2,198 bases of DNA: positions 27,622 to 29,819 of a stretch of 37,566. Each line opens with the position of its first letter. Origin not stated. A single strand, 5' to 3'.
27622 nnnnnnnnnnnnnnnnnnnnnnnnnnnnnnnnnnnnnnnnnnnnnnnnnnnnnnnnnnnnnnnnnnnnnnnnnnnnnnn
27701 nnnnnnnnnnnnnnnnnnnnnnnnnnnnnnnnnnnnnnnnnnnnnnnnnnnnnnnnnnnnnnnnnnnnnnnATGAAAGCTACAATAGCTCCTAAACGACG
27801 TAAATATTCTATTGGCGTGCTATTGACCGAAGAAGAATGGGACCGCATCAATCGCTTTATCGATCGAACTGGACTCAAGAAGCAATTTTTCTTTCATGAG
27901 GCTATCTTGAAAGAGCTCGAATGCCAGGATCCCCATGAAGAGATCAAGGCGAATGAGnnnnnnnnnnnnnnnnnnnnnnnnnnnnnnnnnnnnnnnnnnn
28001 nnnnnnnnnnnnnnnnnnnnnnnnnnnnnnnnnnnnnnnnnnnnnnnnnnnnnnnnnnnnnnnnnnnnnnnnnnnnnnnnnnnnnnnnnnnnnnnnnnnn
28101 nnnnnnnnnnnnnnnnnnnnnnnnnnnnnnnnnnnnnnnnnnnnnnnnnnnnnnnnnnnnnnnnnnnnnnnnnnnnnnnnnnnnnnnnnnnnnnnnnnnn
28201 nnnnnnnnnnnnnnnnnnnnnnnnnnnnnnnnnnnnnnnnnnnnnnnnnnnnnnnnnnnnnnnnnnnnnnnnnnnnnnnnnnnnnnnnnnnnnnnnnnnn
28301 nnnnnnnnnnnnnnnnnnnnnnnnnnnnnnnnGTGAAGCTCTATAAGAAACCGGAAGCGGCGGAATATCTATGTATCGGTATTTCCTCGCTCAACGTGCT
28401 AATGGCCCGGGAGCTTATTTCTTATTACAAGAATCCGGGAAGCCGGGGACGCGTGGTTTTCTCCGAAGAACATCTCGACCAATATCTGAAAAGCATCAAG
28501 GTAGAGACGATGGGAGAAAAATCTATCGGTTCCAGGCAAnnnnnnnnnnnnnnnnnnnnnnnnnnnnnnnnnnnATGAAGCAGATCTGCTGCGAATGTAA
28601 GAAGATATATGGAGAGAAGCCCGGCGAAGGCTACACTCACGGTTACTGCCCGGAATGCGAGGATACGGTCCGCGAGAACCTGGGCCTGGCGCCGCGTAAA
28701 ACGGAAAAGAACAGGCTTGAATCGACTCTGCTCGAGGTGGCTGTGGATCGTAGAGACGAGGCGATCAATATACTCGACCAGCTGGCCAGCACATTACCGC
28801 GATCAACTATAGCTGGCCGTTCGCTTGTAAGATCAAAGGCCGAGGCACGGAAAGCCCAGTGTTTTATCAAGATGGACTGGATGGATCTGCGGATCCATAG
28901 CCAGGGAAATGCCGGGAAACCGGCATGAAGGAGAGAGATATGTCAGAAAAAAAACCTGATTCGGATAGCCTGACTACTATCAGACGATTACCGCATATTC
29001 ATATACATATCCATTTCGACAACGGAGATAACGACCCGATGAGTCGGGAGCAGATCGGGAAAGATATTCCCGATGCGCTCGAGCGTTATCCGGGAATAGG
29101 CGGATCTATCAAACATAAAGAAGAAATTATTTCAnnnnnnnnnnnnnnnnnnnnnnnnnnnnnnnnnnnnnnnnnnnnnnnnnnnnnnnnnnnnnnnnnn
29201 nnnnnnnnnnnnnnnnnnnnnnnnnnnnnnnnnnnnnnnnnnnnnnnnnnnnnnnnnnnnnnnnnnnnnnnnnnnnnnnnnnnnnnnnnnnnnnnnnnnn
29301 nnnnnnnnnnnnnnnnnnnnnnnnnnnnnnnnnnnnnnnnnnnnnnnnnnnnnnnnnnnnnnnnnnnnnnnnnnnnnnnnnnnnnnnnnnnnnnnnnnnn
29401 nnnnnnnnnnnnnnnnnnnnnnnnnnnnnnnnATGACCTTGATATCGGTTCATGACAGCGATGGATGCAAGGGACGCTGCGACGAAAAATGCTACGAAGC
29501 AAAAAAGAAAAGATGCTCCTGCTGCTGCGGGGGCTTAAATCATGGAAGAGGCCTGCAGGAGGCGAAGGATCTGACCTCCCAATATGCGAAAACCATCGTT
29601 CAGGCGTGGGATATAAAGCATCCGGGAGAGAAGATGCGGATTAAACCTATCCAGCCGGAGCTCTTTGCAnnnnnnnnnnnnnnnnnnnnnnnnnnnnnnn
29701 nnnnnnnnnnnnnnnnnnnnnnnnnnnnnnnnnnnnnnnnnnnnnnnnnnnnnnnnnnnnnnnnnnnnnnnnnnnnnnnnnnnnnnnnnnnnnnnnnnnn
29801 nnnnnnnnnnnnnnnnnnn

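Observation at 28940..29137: Early-region mini-gene mimicking the C-terminal ~55 residues of the tape measure protein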

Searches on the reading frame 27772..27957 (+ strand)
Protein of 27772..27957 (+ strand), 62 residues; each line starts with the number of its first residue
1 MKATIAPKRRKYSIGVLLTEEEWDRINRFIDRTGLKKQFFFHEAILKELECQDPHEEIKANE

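Call 60: search_protein_families(library=phrogs, proteins=[window:27772-27957:+], max_evalue=0.01)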
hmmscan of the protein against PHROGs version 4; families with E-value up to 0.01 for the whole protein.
window:27772-27957:+ (62 aa): 0 families

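Call 97: search_protein_families(library=padloc, proteins=[window:27772-27957:+], max_evalue=0.01)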
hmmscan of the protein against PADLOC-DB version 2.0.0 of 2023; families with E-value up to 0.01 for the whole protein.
window:27772-27957:+ (62 aa): 0 families

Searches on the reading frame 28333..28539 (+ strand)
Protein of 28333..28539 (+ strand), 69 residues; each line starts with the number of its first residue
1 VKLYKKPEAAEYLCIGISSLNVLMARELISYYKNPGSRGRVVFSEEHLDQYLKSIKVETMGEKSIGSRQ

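Call 22: search_protein_families(library=pfam, proteins=[window:28333-28539:+], max_evalue=0.01)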
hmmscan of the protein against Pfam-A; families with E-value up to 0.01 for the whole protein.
window:28333-28539:+ (69 aa): 1 family
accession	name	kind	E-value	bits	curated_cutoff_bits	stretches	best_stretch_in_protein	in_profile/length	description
PF12728.13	HTH_17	-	0.00025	21.7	27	1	4-54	2-49/51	Helix-turn-helix domain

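Call 60: search_protein_families(library=phrogs, proteins=[window:28333-28539:+], max_evalue=0.01)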
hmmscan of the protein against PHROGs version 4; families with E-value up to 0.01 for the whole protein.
window:28333-28539:+ (69 aa): 0 families

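Call 80: search_protein_families(library=ncbifam, proteins=[window:28333-28539:+], max_evalue=0.01)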
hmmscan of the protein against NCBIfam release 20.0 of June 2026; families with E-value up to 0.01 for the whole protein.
window:28333-28539:+ (69 aa): 0 families

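Call 97: search_protein_families(library=padloc, proteins=[window:28333-28539:+], max_evalue=0.01)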
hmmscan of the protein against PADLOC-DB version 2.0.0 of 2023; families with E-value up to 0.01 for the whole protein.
window:28333-28539:+ (69 aa): 0 families

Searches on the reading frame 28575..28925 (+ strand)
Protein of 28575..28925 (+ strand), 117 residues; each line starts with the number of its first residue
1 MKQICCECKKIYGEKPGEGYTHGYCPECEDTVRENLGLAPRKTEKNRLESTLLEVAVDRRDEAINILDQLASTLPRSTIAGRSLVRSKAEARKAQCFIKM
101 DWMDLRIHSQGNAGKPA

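Call 22: search_protein_families(library=pfam, proteins=[window:28575-28925:+], max_evalue=0.01)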
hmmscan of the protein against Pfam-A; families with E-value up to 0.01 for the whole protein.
window:28575-28925:+ (117 aa): 0 families

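Call 60: search_protein_families(library=phrogs, proteins=[window:28575-28925:+], max_evalue=0.01)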
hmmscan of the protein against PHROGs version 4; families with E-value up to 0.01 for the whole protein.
window:28575-28925:+ (117 aa): 0 families

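Call 80: search_protein_families(library=ncbifam, proteins=[window:28575-28925:+], max_evalue=0.01)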
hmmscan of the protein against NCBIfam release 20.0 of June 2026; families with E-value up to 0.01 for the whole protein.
window:28575-28925:+ (117 aa): 0 families

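Call 97: search_protein_families(library=padloc, proteins=[window:28575-28925:+], max_evalue=0.01)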
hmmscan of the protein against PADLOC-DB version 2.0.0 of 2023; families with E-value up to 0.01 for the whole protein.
window:28575-28925:+ (117 aa): 0 families

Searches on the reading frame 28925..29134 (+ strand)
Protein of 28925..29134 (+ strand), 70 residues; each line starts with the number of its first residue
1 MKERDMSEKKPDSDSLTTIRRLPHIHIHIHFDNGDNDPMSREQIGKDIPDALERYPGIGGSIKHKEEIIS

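Call 7: search_protein_families(library=pfam, proteins=[window:28925-29134:+], max_evalue=0.01)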
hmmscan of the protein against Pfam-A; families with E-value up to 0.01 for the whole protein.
window:28925-29134:+ (70 aa): 0 families

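Call 8: search_protein_families(library=phrogs, proteins=[window:28925-29134:+], max_evalue=0.01)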
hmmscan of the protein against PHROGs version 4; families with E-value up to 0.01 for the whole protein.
window:28925-29134:+ (70 aa): 0 families

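Call 9: find_homologous_proteins(query=window:28925-29134:+, max_evalue=0.01)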
Query window:28925-29134:+ (70 aa): 1 proteins with E <= 0.01 among 1 candidates.
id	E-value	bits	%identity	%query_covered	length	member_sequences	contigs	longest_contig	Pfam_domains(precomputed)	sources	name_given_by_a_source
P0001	2.7e-36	140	100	93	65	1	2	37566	-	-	-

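Call 11: find_related_loci(query=window:28925-29134:+, collection=viral_contigs, flank=10000)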
Query window:28925-29134:+ (70 aa) in viral_contigs; peptide patterns used: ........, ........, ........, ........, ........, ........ (x = any residue, [..] = any of these).
14 stretches matched a pattern, but none encodes a relative of the query by tblastn (E <= 1e-3).

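Call 17: find_encoding_contigs(protein=P0001, flank=10000)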
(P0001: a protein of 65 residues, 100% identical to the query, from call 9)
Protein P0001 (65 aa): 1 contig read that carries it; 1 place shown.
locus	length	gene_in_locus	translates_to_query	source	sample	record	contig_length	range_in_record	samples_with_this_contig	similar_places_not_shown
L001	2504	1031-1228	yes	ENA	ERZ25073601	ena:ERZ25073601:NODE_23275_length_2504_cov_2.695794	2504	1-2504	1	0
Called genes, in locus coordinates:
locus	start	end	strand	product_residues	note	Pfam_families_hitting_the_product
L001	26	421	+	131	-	PF27050:Phage_P22_Y8K6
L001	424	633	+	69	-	-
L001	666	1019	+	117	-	-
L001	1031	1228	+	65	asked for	-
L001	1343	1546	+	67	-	-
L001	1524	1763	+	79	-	-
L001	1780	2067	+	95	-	-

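Call 28: search_protein_representatives(alignment_id=A2)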
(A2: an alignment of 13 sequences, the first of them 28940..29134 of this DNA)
Query: 13 sequences, 65 profile positions. Proteins with E-value up to 0.001 (for the whole library): 160; up to 1e-10: 120; up to 1e-30: 0. The best 150 are listed.
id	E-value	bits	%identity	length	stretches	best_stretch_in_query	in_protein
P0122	3.0e-24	100.9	-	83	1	4-64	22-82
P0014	6.9e-23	96.5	-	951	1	4-64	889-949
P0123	8.5e-23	96.3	-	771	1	4-63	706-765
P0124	1.5e-22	95.4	-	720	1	7-63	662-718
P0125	4.6e-22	93.9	-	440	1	4-64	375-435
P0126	4.6e-22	93.9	-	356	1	6-63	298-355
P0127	4.8e-22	93.9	-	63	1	4-63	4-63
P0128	4.8e-22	93.8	-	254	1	2-64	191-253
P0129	8.5e-22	93.1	-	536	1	4-64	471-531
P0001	1.7e-21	92.1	-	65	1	2-64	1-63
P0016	6.7e-21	90.2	-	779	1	2-64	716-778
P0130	7.0e-21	90.1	-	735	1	3-64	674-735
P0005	9.9e-21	89.6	-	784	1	2-63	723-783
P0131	1.3e-20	89.3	-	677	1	4-64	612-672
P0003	2.4e-20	88.4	-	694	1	3-63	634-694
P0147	1.2e-18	83.0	-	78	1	6-63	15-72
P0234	1.5e-10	57.0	-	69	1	2-64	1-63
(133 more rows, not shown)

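Call 30: find_encoding_contigs(protein=P0234, flank=10000)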
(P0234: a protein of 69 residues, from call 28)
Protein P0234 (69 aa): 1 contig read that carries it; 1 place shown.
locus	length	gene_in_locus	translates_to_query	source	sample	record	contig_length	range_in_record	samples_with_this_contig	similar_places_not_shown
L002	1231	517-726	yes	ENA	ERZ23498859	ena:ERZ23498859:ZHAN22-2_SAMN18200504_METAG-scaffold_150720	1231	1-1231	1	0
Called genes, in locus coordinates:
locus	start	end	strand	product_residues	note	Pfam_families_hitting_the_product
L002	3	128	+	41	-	?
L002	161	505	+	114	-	-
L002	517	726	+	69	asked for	-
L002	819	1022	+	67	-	-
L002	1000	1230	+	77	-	?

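Call 33: find_encoding_contigs(protein=P0122, flank=10000, max_places=3)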
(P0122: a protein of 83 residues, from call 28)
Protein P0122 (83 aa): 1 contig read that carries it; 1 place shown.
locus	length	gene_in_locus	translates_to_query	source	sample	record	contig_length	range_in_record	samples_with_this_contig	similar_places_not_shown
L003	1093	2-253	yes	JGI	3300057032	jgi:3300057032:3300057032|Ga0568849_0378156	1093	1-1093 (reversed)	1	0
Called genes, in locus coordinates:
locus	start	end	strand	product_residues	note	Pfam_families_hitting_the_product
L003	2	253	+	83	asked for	?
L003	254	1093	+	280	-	?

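Call 34: find_encoding_contigs(protein=P0127, flank=10000, max_places=3)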
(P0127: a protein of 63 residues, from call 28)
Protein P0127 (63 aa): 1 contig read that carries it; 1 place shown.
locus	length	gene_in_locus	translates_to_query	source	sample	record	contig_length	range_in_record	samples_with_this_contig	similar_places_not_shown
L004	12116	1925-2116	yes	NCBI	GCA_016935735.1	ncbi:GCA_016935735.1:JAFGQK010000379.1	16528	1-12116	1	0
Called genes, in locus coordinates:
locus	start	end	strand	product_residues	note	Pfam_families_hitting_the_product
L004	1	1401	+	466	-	?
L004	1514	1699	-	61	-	-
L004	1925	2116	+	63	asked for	-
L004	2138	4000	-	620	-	-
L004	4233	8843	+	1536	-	-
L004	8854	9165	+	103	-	-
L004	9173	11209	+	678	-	PF27846:tSAM_targ_Cxxx_rpt (weak)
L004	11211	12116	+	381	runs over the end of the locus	PF04055:Radical_SAM (weak)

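Call 35: find_encoding_contigs(protein=P0147, flank=10000, max_places=3)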
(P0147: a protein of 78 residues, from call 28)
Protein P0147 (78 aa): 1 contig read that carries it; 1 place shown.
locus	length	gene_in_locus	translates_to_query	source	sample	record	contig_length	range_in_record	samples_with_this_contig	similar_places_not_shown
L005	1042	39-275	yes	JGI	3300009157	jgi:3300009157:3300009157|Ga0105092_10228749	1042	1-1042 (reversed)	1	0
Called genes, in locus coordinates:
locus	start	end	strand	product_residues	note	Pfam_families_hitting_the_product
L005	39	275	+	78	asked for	-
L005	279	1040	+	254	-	?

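Call 38: search_solved_structures(query=A2, max_evalue=10, show_alignments=3)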
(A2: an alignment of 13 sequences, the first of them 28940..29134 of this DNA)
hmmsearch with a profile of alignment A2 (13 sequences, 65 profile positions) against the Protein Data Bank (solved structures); distinct sequences matched with E-value up to 10: 3.
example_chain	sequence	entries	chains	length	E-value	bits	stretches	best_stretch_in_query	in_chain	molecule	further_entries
7qfi_A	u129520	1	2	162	0.74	13.1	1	7-35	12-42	SlpX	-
9ygm_LV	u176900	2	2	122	0.83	13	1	3-26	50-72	60S ribosomal protein eL22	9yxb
8boq_A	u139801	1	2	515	0.89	12.9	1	17-48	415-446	Nitrogenase protein alpha chain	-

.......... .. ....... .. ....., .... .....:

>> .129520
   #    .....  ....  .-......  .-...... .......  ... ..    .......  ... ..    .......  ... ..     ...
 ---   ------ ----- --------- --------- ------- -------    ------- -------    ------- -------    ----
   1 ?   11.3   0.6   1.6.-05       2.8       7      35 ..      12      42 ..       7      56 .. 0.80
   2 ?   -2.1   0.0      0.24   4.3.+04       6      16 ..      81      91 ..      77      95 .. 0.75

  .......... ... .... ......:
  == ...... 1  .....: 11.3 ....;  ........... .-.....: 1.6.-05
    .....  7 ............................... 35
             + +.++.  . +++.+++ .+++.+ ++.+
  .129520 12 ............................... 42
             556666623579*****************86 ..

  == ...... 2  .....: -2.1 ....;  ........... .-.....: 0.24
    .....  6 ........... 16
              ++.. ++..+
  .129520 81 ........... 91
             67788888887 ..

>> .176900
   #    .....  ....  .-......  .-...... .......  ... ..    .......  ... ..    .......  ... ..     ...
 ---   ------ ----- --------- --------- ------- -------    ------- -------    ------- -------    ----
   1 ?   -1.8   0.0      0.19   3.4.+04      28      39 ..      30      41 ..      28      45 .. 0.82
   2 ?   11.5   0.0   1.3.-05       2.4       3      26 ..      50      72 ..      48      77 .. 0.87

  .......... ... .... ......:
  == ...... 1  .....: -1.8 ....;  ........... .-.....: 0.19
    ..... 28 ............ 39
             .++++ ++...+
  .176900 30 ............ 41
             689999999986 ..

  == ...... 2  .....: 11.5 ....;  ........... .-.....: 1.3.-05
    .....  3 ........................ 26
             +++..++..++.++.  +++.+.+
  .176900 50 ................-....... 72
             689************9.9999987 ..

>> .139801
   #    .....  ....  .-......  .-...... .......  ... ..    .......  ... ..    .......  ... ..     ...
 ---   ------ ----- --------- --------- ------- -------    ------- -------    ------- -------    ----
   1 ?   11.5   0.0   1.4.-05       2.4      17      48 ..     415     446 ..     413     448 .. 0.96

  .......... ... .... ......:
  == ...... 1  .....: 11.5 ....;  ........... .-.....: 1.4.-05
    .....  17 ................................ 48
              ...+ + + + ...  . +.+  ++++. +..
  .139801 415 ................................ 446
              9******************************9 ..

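Call 39: search_protein_families(library=pfam, alignment_id=A2, max_evalue=10)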
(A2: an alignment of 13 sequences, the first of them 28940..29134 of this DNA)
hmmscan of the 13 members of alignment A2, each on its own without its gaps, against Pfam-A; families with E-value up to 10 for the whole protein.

A. member 1, window:28940-29134:+ (65 aa): 0 families

B. families by the number of members that match (of 13 scanned): 2 families
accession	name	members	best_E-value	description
PF03833.19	PolC_DP2_N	1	0.087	DNA polymerase II large subunit DP2, N-terminal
PF25106.1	VWA_4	1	0.16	von Willebrand factor A domain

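Call 57: predict_structure(alignment_id=A4)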
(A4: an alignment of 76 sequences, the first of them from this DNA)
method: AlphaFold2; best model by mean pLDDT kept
length: 65 residues; sequences in the alignment: 76
mean_pLDDT: 70.9   pTM: 0.42
mean pLDDT of the five models: 70.9, 67.9, 67.7, 66.2, 64.2
residues with pLDDT >= 90: 0; 70-90: 34; 50-70: 30; < 50: 1
segments of 3 or more residues with pLDDT < 50: none
pLDDT, mean of each block of 10 residues (from residue 1): 57 70 74 74 83 69 68
secondary structure, 60 per line:
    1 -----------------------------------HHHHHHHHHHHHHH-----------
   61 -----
elements in order: H36-49

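Call 64: find_related_loci(query=A5, collection=genome_contigs, flank=10000)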
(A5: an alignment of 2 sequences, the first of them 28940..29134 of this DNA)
Query A5 (65 aa) in genome_contigs; peptide patterns used: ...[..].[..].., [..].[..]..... (x = any residue, [..] = any of these).
272 stretches matched a pattern, but none encodes a relative of the query by tblastn (E <= 1e-3).

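Call 65: find_related_loci(query=A5, collection=metagenome_contigs, flank=10000)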
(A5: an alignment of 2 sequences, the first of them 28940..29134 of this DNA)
Query A5 (65 aa) in metagenome_contigs; peptide patterns used: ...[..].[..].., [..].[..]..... (x = any residue, [..] = any of these).
600 stretches matched a pattern, but none encodes a relative of the query by tblastn (E <= 1e-3).

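Call 80: search_protein_families(library=ncbifam, proteins=[window:28940-29134:+], max_evalue=0.01)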
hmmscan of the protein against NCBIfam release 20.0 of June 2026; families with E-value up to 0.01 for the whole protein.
window:28940-29134:+ (65 aa): 0 families

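Call 97: search_protein_families(library=padloc, proteins=[window:28940-29134:+], max_evalue=0.01)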
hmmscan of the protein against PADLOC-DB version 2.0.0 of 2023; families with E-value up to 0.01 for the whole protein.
window:28940-29134:+ (65 aa): 0 families

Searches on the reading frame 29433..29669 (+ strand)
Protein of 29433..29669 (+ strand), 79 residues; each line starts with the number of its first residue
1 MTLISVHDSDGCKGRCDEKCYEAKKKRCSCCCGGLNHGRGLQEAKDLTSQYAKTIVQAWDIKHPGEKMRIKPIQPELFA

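Call 7: search_protein_families(library=pfam, proteins=[window:29433-29669:+], max_evalue=0.01)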
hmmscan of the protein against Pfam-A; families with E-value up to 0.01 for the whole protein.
window:29433-29669:+ (79 aa): 0 families

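Call 8: search_protein_families(library=phrogs, proteins=[window:29433-29669:+], max_evalue=0.01)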
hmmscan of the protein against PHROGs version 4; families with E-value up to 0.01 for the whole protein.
window:29433-29669:+ (79 aa): 0 families

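Call 59: find_homologous_proteins(query=window:29433-29669:+, max_evalue=0.001)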
Query window:29433-29669:+ (79 aa): 3 proteins with E <= 0.001 among 3 candidates.
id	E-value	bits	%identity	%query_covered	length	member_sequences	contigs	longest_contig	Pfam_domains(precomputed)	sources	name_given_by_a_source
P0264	3.3e-49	182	100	100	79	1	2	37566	-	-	-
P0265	7.1e-43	162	84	100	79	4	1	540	-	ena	-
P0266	9.4e-32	127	71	100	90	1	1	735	-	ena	-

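Call 61: find_encoding_contigs(protein=P0266, flank=10000, max_places=3)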
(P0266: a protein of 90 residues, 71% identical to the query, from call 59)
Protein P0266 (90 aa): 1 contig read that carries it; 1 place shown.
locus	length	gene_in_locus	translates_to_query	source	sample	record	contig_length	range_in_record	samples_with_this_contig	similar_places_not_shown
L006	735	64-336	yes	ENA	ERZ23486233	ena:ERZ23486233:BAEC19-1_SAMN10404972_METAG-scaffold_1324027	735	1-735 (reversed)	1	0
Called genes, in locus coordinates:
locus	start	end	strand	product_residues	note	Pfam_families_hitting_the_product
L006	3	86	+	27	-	?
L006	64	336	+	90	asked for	-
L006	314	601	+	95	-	-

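Call 62: find_encoding_contigs(protein=P0265, flank=10000, max_places=4)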
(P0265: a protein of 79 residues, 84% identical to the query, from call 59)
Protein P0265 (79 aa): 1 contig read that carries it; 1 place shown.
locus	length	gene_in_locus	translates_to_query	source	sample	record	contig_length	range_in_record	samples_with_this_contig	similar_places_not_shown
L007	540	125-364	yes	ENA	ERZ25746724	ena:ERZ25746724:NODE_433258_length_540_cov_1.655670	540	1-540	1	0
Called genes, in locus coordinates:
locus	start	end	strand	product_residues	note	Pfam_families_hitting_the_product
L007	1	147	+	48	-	?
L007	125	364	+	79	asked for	-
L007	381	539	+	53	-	?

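Call 97: search_protein_families(library=padloc, proteins=[window:29433-29669:+], max_evalue=0.01)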
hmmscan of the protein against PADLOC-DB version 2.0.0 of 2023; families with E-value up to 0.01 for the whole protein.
window:29433-29669:+ (79 aa): 0 families
